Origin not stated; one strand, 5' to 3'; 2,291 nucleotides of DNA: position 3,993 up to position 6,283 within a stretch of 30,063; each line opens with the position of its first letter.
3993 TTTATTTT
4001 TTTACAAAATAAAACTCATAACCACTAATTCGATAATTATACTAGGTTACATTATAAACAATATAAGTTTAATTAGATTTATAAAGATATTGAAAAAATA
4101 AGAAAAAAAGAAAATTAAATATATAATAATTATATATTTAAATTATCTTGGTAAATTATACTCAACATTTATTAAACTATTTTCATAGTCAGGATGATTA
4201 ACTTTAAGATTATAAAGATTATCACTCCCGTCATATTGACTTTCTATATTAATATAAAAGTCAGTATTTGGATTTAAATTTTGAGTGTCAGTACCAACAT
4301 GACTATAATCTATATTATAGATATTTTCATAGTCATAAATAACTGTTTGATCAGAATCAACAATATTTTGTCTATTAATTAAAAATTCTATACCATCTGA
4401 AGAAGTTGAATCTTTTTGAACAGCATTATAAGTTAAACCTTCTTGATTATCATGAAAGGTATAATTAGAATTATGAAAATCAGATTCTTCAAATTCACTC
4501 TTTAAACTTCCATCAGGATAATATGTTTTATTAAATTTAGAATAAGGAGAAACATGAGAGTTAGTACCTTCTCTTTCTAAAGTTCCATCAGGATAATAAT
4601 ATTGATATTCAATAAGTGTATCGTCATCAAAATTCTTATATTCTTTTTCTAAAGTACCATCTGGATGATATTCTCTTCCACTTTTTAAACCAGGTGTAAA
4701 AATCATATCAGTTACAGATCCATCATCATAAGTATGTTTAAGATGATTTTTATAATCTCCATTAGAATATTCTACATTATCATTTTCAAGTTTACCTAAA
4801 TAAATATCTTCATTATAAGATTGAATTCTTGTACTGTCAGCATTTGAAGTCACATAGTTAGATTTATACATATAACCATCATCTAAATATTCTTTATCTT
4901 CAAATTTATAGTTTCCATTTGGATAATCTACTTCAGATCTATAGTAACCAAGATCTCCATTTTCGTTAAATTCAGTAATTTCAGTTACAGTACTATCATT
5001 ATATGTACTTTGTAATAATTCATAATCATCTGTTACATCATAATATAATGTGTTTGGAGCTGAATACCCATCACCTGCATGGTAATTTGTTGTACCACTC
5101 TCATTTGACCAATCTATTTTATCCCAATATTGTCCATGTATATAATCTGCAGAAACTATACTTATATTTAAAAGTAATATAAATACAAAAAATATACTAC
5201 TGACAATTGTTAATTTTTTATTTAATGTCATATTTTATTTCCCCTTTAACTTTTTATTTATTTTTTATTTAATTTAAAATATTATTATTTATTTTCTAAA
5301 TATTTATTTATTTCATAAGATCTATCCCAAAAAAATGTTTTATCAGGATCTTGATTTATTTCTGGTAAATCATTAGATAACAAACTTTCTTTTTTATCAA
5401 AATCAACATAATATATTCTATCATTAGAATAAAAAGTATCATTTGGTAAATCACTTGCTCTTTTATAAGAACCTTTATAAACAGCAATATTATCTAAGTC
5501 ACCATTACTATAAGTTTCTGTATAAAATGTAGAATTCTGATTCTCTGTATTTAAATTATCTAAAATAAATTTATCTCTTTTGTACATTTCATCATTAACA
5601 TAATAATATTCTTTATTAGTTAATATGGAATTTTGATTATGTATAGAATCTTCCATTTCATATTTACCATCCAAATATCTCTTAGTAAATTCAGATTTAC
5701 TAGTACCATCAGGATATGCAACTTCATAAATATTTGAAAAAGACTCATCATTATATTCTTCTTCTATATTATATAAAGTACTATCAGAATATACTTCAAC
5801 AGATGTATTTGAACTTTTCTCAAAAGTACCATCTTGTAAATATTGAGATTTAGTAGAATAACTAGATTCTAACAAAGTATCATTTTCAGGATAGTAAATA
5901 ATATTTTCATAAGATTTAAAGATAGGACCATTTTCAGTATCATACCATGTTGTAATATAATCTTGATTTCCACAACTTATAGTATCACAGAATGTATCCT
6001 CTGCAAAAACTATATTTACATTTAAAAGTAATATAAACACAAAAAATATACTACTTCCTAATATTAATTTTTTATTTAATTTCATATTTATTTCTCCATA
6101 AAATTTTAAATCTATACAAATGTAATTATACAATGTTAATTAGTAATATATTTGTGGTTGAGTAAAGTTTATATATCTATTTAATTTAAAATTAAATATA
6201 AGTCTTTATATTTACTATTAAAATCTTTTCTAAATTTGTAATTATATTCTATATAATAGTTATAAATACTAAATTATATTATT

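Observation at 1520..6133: Tandem array of five secreted Y/N/D-rich paralogs with recurrent x-D-S-T and Y-P-D-G-T/S hairpin motifs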

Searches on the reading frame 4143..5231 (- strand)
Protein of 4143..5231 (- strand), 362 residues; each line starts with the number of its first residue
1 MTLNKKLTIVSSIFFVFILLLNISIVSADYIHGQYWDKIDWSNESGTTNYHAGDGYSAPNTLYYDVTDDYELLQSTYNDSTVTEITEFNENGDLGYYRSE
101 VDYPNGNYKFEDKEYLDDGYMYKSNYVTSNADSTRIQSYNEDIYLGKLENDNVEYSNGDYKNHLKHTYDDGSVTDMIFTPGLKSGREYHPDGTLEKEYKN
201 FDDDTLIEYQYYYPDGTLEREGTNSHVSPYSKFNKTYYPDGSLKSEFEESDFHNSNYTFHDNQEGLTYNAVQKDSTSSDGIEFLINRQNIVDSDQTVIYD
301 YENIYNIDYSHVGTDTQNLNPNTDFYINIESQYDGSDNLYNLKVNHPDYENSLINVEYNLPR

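Call 6: search_protein_families(library=pfam, proteins=[window:4143-5231:-], max_evalue=1)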
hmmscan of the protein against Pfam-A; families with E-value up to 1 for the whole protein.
window:4143-5231:- (362 aa): 2 families
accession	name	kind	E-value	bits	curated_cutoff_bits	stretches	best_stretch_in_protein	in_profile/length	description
PF07661.19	MORN_2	-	1.4e-05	25.2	29.6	1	208-223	4-19/22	MORN repeat variant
PF07202.18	Tcp10_C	-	0.011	15.8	36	0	189-198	9-18/35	T-complex protein 10 C-terminus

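Call 9: find_homologous_proteins(query=window:4143-5231:-, max_evalue=0.01)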
Query window:4143-5231:- (362 aa): 5 proteins with E <= 0.01 among 1782 candidates.
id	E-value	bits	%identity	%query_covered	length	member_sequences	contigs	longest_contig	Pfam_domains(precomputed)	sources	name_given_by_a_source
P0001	1.2e-232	790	99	100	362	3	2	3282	-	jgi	jgi:hypothetical protein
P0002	7.7e-4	37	36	25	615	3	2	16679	PF07661.20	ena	-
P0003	2.7e-3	35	29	39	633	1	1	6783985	PF07661.20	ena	-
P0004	6.7e-3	34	36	25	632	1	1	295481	PF07661.20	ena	-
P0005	6.8e-3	34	29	39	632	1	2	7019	PF07661.20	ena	-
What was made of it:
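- On MORN_2 (PF07661): PF07661-annotated hits P0002-5 appear in call 9.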

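Call 12: find_encoding_contigs(protein=P0001, flank=10000)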
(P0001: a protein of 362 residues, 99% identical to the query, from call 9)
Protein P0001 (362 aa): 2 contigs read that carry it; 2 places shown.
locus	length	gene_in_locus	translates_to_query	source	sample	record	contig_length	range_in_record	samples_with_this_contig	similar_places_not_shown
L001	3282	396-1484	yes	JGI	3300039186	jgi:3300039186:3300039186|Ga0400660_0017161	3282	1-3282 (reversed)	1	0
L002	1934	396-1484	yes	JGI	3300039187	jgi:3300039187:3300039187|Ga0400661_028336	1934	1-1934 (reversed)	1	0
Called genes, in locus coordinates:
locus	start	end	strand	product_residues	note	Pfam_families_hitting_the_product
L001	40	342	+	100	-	-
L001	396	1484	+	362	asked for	-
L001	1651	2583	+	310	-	-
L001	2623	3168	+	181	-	-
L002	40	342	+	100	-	-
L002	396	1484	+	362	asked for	-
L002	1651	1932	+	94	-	?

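Call 13: find_encoding_contigs(protein=window:4143-5231:-, flank=10000)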
Protein window:4143-5231:- (362 aa): no gene with exactly this product is on record in the collection.

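Call 34: predict_structure(protein=window:4143-5231:-)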
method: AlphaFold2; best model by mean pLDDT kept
length: 362 residues; sequences in the alignment: 1
mean_pLDDT: 43.4   pTM: 0.28
mean pLDDT of the five models: 43.4, 35.2, 34.9, 34.7, 31.2
residues with pLDDT >= 90: 0; 70-90: 19; 50-70: 63; < 50: 280
segments of 3 or more residues with pLDDT < 50: 29-80, 84-97, 103-109, 119-125, 127-157, 162-164, 166-184, 202-206, 224-232, 241-362
pLDDT, mean of each block of 10 residues (from residue 1): 68 81 59 40 36 32 35 42 48 48 47 51 46 40 46 45 44 40 48 58 54 65 43 48 43 29 33 34 34 28 31 32 35 36 35 31 28
secondary structure, 60 per line:
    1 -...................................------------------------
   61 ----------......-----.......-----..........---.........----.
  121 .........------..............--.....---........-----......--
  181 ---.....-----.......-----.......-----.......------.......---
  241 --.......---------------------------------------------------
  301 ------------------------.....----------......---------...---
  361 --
elements in order: H2-36 E71-76 E82-88 E94-103 E107-115 E120-129 E136-149 E152-156 E160-167 E173-178 E184-188 E194-200 E206-212 E218-224 E231-237 E243-249 E325-329 E340-345 E355-357

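Call 35: search_solved_structures(query=window:4143-5144:-, max_evalue=1, show_alignments=3)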
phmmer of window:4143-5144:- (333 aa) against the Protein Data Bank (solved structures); distinct sequences matched with E-value up to 1: 1.
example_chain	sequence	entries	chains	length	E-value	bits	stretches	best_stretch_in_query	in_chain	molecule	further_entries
3w0k_A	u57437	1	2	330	0.73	12.5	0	158-208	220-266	Bifunctional endomannanase/endoglucanase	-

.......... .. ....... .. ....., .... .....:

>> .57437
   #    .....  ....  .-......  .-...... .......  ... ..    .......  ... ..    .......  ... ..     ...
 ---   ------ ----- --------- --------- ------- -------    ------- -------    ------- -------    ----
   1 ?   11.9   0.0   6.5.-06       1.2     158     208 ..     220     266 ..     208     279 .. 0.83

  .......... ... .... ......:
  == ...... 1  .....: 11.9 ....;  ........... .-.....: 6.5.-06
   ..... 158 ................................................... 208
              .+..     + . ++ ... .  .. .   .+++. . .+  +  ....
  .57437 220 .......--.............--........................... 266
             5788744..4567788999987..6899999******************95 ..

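Call 36: search_protein_families(library=ncbifam, proteins=[window:4143-5231:-], max_evalue=1)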
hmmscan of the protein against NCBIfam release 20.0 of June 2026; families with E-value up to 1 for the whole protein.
window:4143-5231:- (362 aa): 0 families

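Call 51: find_related_loci(query=A3, collection=genome_contigs, flank=8000)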
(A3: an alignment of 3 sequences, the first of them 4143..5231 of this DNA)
Query A3 (362 aa) in genome_contigs; peptide patterns used: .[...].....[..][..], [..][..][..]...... (x = any residue, [..] = any of these).
278 stretches matched a pattern, but none encodes a relative of the query by tblastn (E <= 1e-3).

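Call 59: search_protein_representatives(protein=window:4143-5231:-)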
Query: 362 residues. Proteins with E-value up to 0.001 (for the whole library): 7; up to 1e-10: 1; up to 1e-30: 1. The best 7 are listed.
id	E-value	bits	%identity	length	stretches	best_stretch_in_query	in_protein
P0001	3.9e-233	789.8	99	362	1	1-362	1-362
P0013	1.5e-05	41.0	31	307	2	153-251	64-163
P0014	3.1e-05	40.0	34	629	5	146-265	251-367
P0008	2.0e-04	37.3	31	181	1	13-162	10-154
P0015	5.2e-04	36.0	37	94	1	186-263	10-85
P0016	5.3e-04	35.9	33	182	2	183-260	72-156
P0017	5.5e-04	35.9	36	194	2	185-260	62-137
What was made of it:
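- D shows MORN_2 similarity (calls 6, 59).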

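Call 63: search_protein_families(library=phrogs, proteins=[window:4143-5231:-], max_evalue=0.1)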
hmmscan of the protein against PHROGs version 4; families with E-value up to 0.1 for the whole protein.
window:4143-5231:- (362 aa): 0 families

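Call 64: search_protein_families(library=padloc, proteins=[window:4143-5231:-], max_evalue=0.1)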
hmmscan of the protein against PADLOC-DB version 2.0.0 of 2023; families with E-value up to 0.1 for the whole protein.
window:4143-5231:- (362 aa): 0 families

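Call 68: find_related_loci(query=A3, collection=viral_contigs, flank=8000)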
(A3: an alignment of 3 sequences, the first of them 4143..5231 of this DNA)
Query A3 (362 aa) in viral_contigs; peptide patterns used: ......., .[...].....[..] (x = any residue, [..] = any of these).
600 stretches matched a pattern, but none encodes a relative of the query by tblastn (E <= 1e-3).

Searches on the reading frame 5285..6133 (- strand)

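Call 6: search_protein_families(library=pfam, proteins=[window:5285-6133:-], max_evalue=1)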
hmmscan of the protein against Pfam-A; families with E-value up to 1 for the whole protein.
window:5285-6133:- (282 aa): 0 families

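Call 36: search_protein_families(library=ncbifam, proteins=[window:5285-6085:-], max_evalue=1)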
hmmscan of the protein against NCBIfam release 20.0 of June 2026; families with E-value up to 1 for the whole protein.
window:5285-6085:- (266 aa): 0 families

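Call 63: search_protein_families(library=phrogs, proteins=[window:5285-6085:-], max_evalue=0.1)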
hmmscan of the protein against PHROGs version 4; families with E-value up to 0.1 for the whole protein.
window:5285-6085:- (266 aa): 1 family
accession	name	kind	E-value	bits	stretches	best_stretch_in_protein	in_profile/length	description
phrog_8963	-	tail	0.055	14.8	0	113-181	34-92/110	tail assembly chaperone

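Call 64: search_protein_families(library=padloc, proteins=[window:5285-6085:-], max_evalue=0.1)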
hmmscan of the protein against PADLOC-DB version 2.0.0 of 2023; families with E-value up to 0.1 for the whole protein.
window:5285-6085:- (266 aa): 0 families
